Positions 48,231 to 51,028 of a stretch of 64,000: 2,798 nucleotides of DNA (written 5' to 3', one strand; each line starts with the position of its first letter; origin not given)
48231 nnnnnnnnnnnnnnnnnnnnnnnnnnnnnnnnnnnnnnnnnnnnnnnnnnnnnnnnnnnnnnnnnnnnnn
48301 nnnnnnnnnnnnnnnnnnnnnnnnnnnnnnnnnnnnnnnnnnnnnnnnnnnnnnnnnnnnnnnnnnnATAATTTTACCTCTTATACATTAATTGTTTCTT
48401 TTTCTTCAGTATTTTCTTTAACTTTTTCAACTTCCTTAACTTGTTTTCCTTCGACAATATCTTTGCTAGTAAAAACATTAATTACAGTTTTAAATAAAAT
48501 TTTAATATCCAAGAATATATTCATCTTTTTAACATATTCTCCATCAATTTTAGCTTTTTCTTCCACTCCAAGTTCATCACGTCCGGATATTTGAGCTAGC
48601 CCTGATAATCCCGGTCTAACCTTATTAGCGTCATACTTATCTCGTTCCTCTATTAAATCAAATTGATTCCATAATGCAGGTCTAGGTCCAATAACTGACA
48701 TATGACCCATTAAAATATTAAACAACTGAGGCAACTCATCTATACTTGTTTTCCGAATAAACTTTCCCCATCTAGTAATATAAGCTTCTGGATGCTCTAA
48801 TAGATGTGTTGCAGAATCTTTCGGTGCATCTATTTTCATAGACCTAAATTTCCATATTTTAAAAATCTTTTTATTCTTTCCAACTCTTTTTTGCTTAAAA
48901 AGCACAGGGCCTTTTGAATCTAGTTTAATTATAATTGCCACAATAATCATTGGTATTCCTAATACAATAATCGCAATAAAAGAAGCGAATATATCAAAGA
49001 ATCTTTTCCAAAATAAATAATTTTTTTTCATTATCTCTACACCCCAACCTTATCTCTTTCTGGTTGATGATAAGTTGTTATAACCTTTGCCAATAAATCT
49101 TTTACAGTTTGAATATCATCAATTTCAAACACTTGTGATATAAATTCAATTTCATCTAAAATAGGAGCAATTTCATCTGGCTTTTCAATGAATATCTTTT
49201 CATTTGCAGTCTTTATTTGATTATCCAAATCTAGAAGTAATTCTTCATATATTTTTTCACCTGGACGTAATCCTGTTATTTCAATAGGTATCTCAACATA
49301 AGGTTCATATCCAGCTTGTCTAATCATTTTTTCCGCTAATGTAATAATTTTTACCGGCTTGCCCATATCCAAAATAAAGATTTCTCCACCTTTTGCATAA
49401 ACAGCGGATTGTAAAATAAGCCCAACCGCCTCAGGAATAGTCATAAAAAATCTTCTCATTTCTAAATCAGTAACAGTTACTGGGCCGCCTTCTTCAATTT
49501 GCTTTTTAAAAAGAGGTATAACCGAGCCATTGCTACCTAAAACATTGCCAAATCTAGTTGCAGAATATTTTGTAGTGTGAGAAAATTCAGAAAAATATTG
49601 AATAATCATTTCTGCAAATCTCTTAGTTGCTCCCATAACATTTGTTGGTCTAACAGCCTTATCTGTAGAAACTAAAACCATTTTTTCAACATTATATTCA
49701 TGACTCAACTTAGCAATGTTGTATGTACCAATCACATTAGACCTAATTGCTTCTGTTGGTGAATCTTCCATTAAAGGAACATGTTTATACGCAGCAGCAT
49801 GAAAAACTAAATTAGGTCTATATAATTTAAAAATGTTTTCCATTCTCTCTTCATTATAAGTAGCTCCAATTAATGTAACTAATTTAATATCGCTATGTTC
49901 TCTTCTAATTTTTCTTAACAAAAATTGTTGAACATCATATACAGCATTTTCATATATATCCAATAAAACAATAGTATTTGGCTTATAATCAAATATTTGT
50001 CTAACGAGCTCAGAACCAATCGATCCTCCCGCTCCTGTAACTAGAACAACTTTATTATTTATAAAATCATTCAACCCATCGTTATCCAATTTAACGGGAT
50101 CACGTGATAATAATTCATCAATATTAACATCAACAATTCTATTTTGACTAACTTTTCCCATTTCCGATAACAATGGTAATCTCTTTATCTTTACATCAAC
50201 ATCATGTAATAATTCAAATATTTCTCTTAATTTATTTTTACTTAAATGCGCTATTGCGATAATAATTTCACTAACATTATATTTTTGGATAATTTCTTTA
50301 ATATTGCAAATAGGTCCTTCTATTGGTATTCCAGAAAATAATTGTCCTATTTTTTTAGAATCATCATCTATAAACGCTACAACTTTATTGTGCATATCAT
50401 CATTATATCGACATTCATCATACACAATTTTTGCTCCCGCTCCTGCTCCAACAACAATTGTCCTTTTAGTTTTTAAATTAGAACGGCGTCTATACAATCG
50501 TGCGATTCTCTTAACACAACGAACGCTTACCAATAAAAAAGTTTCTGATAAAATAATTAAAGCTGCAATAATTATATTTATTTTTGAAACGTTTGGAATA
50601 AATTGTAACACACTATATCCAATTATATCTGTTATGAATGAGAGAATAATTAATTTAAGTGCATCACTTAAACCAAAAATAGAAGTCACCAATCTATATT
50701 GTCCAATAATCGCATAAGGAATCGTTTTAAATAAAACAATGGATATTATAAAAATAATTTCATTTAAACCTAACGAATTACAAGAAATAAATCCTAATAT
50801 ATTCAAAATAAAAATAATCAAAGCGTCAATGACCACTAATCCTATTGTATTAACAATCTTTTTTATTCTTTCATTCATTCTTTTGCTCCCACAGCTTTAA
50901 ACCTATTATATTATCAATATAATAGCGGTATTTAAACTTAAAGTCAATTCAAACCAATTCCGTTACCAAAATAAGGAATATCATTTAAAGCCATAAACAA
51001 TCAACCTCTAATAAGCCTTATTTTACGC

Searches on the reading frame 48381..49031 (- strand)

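Call 12: search_protein_families(library=pfam, proteins=[window:48381-49031:-], max_evalue=0.001)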
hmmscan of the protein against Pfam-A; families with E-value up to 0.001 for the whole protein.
window:48381-49031:- (216 aa): 1 family
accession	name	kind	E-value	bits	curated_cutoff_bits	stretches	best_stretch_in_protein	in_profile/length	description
PF02397.22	Bac_transf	-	2.7e-63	213.2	27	1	9-187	1-178/179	Bacterial sugar transferase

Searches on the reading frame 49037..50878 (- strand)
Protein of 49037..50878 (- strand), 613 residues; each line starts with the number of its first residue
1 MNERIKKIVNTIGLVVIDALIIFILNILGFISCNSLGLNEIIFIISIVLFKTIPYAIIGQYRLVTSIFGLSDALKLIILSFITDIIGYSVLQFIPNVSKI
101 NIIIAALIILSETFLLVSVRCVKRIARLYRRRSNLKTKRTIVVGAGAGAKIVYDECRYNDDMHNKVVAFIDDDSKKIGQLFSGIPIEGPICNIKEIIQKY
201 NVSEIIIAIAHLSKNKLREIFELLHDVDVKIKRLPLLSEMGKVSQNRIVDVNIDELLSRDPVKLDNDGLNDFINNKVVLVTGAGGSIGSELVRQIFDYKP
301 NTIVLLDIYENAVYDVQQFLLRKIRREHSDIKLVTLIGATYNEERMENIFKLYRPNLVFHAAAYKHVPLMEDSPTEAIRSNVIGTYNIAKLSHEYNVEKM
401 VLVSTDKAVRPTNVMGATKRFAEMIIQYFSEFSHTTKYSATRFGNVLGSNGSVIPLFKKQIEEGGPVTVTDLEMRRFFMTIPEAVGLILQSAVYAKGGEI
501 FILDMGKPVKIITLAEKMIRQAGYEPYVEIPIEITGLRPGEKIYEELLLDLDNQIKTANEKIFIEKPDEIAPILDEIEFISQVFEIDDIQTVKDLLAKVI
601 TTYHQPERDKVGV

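Call 12: search_protein_families(library=pfam, proteins=[window:49037-50878:-], max_evalue=0.001)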
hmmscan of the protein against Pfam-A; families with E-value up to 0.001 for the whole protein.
window:49037-50878:- (613 aa): 7 families
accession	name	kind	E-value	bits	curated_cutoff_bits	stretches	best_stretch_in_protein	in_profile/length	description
PF02719.21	Polysacc_synt_2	-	4.5e-116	387.6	20.2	1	278-565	1-291/293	Polysaccharide biosynthesis protein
PF01370.27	Epimerase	-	1.8e-20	73.9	20.9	1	278-490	1-223/240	NAD dependent epimerase/dehydratase family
PF16363.11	GDP_Man_Dehyd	-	6.3e-13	49.3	27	1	279-407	1-131/332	GDP-mannose 4,6 dehydratase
PF13727.12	CoA_binding_3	-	1.1e-11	45.5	25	1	96-232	42-172/175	CoA-binding domain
PF04321.23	RmlD_sub_bind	-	2.8e-11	43.5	27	1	278-407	3-103/287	RmlD substrate binding domain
PF01073.25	3Beta_HSD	-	3.6e-08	33.2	22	1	279-433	1-143/280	3-beta hydroxysteroid dehydrogenase/isomerase family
PF07993.18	NAD_binding_4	-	2.2e-05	24.2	20.1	1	280-421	1-152/258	Male sterility protein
